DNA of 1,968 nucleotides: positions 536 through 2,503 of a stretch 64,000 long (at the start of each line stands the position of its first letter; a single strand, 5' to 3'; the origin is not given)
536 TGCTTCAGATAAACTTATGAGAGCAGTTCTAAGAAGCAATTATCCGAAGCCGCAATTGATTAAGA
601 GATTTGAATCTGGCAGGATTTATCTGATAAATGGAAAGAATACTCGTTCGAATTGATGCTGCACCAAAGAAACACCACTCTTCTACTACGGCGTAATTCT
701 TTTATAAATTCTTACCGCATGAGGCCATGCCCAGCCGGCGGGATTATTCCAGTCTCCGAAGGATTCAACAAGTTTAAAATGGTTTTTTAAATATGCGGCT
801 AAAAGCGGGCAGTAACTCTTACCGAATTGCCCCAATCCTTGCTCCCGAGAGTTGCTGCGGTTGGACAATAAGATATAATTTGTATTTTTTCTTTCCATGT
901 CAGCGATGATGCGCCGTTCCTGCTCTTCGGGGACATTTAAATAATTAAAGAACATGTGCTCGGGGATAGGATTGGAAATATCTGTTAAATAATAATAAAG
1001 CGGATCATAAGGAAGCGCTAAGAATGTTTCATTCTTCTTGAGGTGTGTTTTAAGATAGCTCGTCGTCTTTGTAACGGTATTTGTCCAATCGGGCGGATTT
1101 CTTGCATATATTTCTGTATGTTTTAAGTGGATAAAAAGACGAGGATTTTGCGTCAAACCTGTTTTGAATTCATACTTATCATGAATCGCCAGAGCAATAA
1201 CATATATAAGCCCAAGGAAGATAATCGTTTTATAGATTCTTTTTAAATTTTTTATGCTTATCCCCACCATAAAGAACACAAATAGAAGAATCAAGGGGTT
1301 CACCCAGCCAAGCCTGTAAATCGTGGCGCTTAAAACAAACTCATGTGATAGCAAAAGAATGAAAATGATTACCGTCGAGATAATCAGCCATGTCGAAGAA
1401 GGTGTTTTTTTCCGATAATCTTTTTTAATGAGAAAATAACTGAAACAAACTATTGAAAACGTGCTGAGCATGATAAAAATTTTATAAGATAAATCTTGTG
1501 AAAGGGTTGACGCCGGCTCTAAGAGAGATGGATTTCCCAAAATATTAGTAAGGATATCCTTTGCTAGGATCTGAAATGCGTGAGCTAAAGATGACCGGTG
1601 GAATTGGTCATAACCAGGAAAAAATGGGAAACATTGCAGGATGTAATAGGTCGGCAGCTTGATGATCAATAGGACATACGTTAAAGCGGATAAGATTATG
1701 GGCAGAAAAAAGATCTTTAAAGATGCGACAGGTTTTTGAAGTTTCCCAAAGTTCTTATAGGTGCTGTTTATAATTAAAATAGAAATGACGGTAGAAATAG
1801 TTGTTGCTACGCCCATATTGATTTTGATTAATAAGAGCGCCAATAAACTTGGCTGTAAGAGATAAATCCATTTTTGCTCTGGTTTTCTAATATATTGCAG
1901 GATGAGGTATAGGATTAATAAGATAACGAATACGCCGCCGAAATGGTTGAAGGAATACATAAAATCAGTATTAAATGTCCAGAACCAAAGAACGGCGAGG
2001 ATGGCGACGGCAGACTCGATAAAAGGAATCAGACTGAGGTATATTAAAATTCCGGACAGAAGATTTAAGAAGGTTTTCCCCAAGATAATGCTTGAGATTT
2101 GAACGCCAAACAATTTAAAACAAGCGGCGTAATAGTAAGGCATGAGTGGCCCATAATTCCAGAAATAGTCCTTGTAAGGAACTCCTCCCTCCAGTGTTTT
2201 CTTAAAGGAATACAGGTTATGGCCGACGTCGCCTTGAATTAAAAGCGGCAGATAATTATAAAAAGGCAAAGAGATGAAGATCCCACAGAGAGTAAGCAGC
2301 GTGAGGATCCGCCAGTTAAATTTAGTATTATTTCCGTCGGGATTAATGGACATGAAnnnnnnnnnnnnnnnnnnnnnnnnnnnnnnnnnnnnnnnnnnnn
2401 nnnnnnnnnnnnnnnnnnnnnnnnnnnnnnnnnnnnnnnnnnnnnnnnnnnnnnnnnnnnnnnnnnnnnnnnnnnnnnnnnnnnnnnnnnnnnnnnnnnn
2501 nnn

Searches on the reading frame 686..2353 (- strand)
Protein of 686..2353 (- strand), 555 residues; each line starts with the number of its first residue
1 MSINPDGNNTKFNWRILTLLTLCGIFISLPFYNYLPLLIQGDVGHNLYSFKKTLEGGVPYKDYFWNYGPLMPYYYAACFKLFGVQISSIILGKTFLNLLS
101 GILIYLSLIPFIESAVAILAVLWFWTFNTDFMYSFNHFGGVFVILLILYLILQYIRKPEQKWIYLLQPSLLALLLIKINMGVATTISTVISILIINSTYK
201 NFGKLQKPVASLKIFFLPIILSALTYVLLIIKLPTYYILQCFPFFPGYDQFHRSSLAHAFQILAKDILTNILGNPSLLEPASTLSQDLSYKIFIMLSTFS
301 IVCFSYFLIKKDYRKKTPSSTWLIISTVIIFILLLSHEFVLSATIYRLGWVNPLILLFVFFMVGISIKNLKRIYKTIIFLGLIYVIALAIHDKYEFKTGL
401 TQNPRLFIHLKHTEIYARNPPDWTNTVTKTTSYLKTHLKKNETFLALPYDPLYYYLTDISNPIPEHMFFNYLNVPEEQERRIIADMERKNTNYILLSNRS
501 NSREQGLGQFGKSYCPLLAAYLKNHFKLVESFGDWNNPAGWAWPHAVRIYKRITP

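Call 3: search_protein_families(library=pfam, proteins=[window:686-2353:-], max_evalue=0.01)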
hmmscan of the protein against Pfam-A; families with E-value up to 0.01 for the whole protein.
window:686-2353:- (555 aa): 1 family
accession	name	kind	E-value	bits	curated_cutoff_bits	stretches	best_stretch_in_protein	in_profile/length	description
PF13231.12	PMT_2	-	0.00054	20.6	26.1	1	68-220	3-153/160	Dolichyl-phosphate-mannose-protein mannosyltransferase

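Call 4: search_protein_families(library=ncbifam, proteins=[window:686-2353:-], max_evalue=0.01)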
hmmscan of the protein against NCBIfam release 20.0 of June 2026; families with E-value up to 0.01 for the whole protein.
window:686-2353:- (555 aa): 0 families

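Call 41: search_solved_structures(query=window:686-2353:-, max_evalue=1)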
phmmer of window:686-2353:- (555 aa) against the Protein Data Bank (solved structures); distinct sequences matched with E-value up to 1: 0.

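Call 44: find_homologous_proteins(query=window:686-2353:-, max_evalue=0.00001)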
Query window:686-2353:- (555 aa): 46 proteins with E <= 0.00001 among 8000 candidates.
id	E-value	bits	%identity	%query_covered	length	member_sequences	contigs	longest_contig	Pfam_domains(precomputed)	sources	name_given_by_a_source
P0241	0.0e+0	1249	100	100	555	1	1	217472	-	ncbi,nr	ncbi:MAG: hypothetical protein HQL24_01845 [Candidatus Omnitrophica bacterium]|nr:hypothetical prote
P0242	1.8e-183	630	51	95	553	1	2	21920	PF13231.13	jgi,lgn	-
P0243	6.5e-133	463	42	97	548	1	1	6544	PF13231.13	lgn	-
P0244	1.3e-117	412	39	99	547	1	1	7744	-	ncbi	-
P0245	6.4e-109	384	35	95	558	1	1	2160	-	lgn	-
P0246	2.6e-108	382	37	97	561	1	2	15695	PF13231.13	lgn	-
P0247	5.9e-108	380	39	97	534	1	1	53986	-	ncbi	ncbi:MAG: hypothetical protein ABIJ41_08275 [Candidatus Omnitrophota bacterium]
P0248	1.1e-106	376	38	100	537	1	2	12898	-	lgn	-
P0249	2.8e-104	368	37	97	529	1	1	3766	-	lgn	-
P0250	3.2e-104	368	37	98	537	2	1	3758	-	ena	-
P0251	5.3e-104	367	38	96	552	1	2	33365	-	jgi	-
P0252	1.5e-103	366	37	97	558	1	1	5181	-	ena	-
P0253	1.5e-102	363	35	96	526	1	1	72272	-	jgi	jgi:hypothetical protein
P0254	4.1e-100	355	35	97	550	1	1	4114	-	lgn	-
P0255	4.6e-100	354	36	96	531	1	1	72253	-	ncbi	-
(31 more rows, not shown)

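Call 46: find_encoding_contigs(protein=P0242, flank=10000, max_places=2)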
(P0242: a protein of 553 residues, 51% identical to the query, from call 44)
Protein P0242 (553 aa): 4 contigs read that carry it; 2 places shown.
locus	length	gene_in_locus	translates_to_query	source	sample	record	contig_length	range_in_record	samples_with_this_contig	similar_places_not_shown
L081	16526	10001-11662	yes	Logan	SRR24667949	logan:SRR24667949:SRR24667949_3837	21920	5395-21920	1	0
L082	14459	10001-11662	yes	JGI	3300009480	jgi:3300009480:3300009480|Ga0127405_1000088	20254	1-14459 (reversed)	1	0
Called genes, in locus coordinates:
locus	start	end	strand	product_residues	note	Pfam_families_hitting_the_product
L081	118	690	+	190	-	-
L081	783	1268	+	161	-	PF00565:SNase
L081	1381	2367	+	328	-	PF01171:ATP_bind_3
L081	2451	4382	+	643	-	PF06480:FtsH_ext, PF07728:AAA_5 (faint), PF00004:AAA, PF17862:AAA_lid_3, PF01434:Peptidase_M41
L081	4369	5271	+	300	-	PF00809:Pterin_bind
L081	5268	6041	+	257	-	PF19293:CdaA_N (weak), PF02457:DAC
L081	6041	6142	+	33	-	-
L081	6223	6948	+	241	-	PF03740:PdxJ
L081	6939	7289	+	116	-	PF01648:ACPS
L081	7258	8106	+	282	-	PF01256:Carb_kinase, PF08543:Phos_pyr_kin (weak), PF02110:HK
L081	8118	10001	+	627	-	-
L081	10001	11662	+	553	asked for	PF13231:PMT_2 (weak)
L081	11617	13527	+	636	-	PF09852:DUF2079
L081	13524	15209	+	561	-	PF02353:CMAS (faint), PF06325:PrmA (faint), PF13489:Methyltransf_23, PF08241:Methyltransf_11, PF08242:Methyltransf_12, PF13649:Methyltransf_25, PF13847:Methyltransf_31, PF00535:Glycos_transf_2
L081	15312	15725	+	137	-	PF07963:N_methyl (weak)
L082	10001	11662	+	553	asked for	PF13231:PMT_2 (weak)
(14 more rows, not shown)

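Call 53: predict_structure(alignment_id=A2)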
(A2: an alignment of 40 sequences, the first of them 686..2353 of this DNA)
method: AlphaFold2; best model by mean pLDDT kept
length: 555 residues; sequences in the alignment: 40
mean_pLDDT: 90.0   pTM: 0.92
mean pLDDT of the five models: 90.0, 89.8, 89.0, 88.9, 88.7
residues with pLDDT >= 90: 410; 70-90: 101; 50-70: 22; < 50: 22
segments of 3 or more residues with pLDDT < 50: 1-8, 203-205, 275-285
pLDDT, mean of each block of 10 residues (from residue 1): 45 91 96 93 96 98 96 98 97 97 97 95 90 92 98 93 95 97 97 89 57 86 97 93 79 87 85 55 54 78 84 87 96 96 90 94 90 93 92 91 93 93 95 96 95 97 93 94 96 97 90 97 98 91 90 86
secondary structure, 60 per line:
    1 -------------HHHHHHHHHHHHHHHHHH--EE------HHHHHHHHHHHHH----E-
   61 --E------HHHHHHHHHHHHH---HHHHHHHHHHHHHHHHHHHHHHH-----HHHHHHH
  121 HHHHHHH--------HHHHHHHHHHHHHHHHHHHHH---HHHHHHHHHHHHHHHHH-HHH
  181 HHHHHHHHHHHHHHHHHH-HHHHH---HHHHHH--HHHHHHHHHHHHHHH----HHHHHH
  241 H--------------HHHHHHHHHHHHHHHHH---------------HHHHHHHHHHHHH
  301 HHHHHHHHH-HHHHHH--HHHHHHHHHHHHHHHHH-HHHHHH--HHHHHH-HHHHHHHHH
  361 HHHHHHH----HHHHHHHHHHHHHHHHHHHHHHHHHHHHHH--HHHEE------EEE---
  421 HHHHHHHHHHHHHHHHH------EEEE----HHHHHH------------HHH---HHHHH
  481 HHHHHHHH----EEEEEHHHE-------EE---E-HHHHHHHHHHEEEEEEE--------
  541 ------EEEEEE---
elements in order: H14-31 H42-54 H70-82 H86-108 H114-127 H136-156 H160-176 H178-198 H200-204 H208-213 H216-230 H235-241 H256-272 H288-309 H311-316 H319-335 H337-342 H345-350 H352-367 H372-401 E415-417 H421-437 E444-447 H452-457 H476-488 E493-497 H516-525 E526-532 E547-552

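Call 56: fold_search(model_id=the predicted structure, library=pdb)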
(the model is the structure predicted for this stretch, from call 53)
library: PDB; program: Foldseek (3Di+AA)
matches with E <= 10: 358; with E <= 0.001: 19
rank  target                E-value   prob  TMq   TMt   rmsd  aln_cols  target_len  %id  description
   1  6ftg_5                7.8e-09  1.00  0.51  0.45  15.2       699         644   12  Subtomogram average of OST-containing ribosome-translocon complexes from canine rough microsomal membranes (released 2018-03-21)
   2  8pn9_A                1.6e-07  1.00  0.48  0.42  12.1       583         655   12  Structure of human oligosaccharyltransferase OST-A complex bound to NGI-1 (released 2024-05-08)
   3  8b6l_I                3.5e-07  1.00  0.48  0.41  16.4       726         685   12  Subtomogram average of the human Sec61-TRAP-OSTA-translocon (released 2022-12-07)
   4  6s7o_A                8.4e-07  1.00  0.52  0.45  14.3       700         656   12  Cryo-EM structure of human oligosaccharyltransferase complex OST-A (released 2019-12-18)
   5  7oci_F                9.6e-07  1.00  0.53  0.47  13.0       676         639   11  Cryo-EM structure of yeast Ost6p containing oligosaccharyltransferase complex (released 2022-02-16)
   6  9n9j_I                1.0e-06  1.00  0.46  0.38  16.8       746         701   13  Structure of a GRP94 folding intermediate engaged with a CCDC134- and FKBP11-bound secretory translocon (released 2025-11-19)
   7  8age_A                1.4e-06  1.00  0.52  0.46  12.5       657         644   11  Structure of yeast oligosaccharylransferase complex with acceptor peptide bound (released 2022-12-07)
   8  6s7t_A                1.4e-06  1.00  0.51  0.42  18.1       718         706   11  Cryo-EM structure of human oligosaccharyltransferase complex OST-B (released 2019-12-18)
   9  5f15                  2.1e-06  1.00  0.53  0.54   7.3       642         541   10  Crystal Structure of ArnT from Cupriavidus metallidurans bound to Undecaprenyl phosphate (released 2016-02-17)
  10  6c26_A                2.5e-06  1.00  0.53  0.47  14.9       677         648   11  The Cryo-EM structure of a eukaryotic oligosaccharyl transferase complex (released 2018-01-31)
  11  6ezn_F                3.1e-06  1.00  0.53  0.46  14.5       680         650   12  Cryo-EM structure of the yeast oligosaccharyltransferase (OST) complex (released 2018-01-17)
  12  5ezm                  7.9e-06  1.00  0.55  0.57   7.0       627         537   10  Crystal Structure of ArnT from Cupriavidus metallidurans in the apo state (released 2016-02-17)
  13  6gxc_A                1.4e-05  1.00  0.49  0.41   9.1       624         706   13  Bacterial oligosaccharyltransferase PglB in complex with an inhibitory peptide and a reactive lipid-linked oligosaccha (released 2018-11-14)
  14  5ogl_A                1.8e-05  1.00  0.46  0.37  12.4       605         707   12  Structure of bacterial oligosaccharyltransferase PglB in complex with an acceptor peptide and an lipid-linked oligosac (released 2017-10-25)
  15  8agb_A                1.9e-05  1.00  0.54  0.48  13.8       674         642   10  Structure of yeast oligosaccharylransferase complex with lipid-linked oligosaccharide bound (released 2022-12-07)
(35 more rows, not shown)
